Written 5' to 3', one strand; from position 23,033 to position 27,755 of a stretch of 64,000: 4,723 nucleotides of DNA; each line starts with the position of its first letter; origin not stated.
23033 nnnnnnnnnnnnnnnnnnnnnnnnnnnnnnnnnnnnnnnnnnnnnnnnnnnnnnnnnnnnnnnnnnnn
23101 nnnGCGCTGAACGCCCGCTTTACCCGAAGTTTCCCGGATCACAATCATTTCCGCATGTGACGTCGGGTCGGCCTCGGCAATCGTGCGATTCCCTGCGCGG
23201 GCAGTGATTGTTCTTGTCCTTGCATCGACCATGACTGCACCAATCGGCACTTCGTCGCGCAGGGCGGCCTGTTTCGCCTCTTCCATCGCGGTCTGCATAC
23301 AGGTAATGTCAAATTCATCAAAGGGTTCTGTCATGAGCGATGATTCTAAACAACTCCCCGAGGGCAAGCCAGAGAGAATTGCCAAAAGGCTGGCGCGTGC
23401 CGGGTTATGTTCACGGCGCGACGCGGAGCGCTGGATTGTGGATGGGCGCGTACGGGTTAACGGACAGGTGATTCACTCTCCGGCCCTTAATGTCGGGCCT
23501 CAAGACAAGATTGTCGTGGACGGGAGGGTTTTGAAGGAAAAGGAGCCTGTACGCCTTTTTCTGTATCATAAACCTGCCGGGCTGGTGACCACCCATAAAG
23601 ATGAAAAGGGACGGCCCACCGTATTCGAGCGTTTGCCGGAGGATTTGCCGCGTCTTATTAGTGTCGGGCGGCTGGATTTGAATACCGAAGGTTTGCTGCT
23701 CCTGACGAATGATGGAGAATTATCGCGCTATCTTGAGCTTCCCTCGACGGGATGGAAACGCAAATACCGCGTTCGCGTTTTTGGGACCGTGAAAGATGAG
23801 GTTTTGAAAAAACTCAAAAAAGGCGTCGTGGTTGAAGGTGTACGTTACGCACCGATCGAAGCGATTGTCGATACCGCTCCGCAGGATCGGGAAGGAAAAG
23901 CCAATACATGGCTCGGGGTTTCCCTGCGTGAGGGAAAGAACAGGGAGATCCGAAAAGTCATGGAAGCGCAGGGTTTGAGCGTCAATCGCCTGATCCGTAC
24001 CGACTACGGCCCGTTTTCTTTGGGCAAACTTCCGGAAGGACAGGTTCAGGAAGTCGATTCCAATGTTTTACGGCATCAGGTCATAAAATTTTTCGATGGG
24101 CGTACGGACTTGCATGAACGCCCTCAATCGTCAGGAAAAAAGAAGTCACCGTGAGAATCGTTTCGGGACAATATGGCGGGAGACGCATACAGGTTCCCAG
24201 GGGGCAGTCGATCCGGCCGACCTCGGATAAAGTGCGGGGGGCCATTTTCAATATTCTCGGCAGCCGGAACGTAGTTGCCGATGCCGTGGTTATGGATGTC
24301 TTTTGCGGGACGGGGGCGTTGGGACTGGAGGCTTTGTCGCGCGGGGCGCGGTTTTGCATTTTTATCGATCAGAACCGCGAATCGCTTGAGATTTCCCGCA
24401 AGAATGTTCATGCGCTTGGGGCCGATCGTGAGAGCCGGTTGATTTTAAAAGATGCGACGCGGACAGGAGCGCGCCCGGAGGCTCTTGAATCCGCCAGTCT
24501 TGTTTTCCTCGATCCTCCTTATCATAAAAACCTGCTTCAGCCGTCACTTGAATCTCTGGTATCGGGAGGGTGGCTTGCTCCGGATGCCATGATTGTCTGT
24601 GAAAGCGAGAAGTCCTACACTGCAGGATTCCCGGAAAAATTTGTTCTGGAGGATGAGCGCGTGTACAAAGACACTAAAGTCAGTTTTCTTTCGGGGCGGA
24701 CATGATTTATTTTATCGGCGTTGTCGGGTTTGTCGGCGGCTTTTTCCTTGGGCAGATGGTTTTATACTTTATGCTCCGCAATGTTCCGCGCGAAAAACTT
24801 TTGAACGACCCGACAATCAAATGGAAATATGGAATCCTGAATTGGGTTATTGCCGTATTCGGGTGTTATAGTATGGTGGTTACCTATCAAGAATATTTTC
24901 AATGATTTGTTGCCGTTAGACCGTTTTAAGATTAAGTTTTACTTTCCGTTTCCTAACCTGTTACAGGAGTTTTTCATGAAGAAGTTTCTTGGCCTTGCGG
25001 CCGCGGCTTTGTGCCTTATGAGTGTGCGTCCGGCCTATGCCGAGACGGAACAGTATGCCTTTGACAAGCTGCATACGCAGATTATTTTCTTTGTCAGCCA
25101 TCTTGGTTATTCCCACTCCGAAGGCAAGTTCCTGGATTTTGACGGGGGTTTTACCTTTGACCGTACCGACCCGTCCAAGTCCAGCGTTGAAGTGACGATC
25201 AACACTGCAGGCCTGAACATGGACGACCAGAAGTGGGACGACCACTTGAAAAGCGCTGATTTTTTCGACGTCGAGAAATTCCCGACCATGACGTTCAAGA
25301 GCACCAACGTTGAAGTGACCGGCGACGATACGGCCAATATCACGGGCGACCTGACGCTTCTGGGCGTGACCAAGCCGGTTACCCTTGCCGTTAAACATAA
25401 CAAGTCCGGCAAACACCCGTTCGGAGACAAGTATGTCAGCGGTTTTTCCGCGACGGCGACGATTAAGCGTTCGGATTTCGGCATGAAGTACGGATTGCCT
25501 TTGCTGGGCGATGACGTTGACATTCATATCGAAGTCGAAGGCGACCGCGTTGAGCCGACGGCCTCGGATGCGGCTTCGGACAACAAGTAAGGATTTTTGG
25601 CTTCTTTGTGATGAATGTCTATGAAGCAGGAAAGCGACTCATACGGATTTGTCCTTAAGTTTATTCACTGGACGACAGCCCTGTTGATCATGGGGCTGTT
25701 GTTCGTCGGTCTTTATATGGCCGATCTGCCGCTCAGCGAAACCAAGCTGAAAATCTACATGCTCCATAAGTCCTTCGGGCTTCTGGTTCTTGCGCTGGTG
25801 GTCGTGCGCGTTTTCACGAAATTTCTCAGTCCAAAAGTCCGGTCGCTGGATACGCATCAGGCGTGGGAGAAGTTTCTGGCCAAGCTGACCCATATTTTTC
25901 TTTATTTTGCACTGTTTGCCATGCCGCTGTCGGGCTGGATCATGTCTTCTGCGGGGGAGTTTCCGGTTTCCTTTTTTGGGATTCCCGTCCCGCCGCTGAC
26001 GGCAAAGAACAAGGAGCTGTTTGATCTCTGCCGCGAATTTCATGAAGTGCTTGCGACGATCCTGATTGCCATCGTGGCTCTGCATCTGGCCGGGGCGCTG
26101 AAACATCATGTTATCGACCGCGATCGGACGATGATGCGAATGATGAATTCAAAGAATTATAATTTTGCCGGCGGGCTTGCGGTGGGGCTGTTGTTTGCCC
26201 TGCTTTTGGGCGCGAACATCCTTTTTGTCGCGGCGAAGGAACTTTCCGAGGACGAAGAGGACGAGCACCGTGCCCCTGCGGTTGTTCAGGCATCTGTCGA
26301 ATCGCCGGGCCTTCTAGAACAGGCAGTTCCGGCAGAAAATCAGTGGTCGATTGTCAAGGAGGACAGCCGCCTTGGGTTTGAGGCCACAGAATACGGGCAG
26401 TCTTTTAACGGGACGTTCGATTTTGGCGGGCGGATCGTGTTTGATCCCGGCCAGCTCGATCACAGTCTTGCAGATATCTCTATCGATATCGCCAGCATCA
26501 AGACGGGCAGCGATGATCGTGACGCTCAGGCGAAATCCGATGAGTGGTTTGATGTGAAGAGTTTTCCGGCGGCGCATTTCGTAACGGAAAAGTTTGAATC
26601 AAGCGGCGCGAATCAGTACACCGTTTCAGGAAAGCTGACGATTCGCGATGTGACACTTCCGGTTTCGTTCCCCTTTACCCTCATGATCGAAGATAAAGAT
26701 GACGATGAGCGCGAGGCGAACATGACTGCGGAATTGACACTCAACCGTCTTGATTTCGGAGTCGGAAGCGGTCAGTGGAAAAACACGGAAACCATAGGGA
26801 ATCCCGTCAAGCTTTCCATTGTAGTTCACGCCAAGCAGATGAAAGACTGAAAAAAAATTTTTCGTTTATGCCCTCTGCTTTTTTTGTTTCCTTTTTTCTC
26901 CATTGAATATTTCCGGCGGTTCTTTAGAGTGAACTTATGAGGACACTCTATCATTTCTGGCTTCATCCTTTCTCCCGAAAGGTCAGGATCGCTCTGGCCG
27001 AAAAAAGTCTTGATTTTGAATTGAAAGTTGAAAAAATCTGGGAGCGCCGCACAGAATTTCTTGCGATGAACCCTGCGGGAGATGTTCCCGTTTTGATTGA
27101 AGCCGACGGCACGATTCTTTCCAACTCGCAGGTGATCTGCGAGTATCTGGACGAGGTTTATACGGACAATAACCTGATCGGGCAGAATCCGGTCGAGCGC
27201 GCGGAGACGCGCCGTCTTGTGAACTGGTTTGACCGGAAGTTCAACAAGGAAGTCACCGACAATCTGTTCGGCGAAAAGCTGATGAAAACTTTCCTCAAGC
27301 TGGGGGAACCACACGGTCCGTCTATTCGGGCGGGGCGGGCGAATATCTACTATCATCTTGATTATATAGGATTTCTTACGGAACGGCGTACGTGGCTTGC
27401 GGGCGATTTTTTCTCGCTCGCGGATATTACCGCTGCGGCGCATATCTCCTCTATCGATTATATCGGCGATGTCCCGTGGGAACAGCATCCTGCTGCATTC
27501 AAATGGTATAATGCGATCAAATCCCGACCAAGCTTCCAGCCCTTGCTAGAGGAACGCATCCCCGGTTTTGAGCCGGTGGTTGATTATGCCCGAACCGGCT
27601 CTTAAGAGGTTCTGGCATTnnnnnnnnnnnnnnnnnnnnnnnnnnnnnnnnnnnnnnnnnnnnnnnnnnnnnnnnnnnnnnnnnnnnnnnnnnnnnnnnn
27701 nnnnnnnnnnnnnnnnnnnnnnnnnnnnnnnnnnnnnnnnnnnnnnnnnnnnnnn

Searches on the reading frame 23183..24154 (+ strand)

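Call 34: search_protein_families(library=pfam, proteins=[window:23183-24154:+], max_evalue=0.001)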
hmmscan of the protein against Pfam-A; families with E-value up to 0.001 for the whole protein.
window:23183-24154:+ (323 aa): 2 families
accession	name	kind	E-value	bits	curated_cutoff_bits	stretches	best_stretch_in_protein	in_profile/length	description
PF00849.27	PseudoU_synth_2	-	8.6e-20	71.9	26.8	1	125-262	2-152/152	RNA pseudouridylate synthase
PF01479.30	S4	-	3.8e-13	49.4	22.8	1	64-110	1-48/48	S4 domain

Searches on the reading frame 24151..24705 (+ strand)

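Call 34: search_protein_families(library=pfam, proteins=[window:24151-24705:+], max_evalue=0.001)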
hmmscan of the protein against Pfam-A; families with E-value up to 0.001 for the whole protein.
window:24151-24705:+ (184 aa): 5 families
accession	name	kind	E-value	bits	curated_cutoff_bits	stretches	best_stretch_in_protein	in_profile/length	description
PF03602.21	Cons_hypoth95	-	9e-50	169.3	24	1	1-179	1-180/182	Conserved hypothetical protein 95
PF05175.20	MTS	-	1.9e-06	28.1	23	1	44-128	32-112/170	Methyltransferase small domain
PF13649.12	Methyltransf_25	-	6.3e-05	24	27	1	47-110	1-63/97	Methyltransferase domain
PF02086.21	MethyltransfD12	-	8.5e-05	22.8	22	0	43-83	20-59/253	D12 class N6 adenine-specific DNA methyltransferase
PF13847.12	Methyltransf_31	-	0.00012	22.2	27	1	44-103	4-64/145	Methyltransferase domain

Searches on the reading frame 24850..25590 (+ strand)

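Call 34: search_protein_families(library=pfam, proteins=[window:24850-25590:+], max_evalue=0.001)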
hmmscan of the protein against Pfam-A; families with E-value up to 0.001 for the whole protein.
window:24850-25590:+ (246 aa): 1 family
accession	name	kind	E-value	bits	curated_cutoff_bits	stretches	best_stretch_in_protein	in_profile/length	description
PF04264.18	YceI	-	3.2e-47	161.1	23.7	1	69-230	1-149/150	YceI-like domain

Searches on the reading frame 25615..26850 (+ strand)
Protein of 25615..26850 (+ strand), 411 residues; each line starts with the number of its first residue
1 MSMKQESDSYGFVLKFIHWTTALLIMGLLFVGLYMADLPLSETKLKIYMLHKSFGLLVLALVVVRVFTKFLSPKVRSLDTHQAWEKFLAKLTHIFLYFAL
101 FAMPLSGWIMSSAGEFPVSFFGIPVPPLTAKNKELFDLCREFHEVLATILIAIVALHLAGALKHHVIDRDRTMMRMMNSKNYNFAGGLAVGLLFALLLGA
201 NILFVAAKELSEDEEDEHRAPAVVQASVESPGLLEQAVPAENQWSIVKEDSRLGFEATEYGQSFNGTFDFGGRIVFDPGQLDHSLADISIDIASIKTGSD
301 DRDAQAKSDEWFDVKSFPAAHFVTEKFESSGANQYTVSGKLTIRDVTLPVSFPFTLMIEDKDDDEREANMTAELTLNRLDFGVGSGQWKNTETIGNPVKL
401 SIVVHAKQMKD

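Call 34: search_protein_families(library=pfam, proteins=[window:25615-26850:+], max_evalue=0.001)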
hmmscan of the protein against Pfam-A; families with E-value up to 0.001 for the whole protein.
window:25615-26850:+ (411 aa): 2 families
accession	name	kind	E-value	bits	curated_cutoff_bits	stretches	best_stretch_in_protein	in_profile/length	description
PF04264.18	YceI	-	3.5e-32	112.3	23.7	1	244-405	1-149/150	YceI-like domain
PF01292.26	Ni_hydr_CYTB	-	5.6e-32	111.4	30.1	1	10-178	2-178/179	Prokaryotic cytochrome b561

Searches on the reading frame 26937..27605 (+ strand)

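Call 69: search_protein_families(library=pfam, proteins=[window:26937-27605:+], max_evalue=0.0001)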
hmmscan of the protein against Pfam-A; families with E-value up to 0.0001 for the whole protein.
window:26937-27605:+ (222 aa): 4 families
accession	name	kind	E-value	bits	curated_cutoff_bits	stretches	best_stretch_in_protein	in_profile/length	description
PF13409.12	GST_N_2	-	2.3e-17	63.8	25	1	11-73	3-69/70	Glutathione S-transferase, N-terminal domain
PF13417.12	GST_N_3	-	1.2e-16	61.3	22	1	4-76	1-72/75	Glutathione S-transferase, N-terminal domain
PF02798.26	GST_N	-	1.2e-13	51.6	20.9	1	3-73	4-76/76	Glutathione S-transferase, N-terminal domain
PF00043.30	GST_C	-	1.5e-05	25.6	20.7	1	150-198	44-93/93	Glutathione S-transferase, C-terminal domain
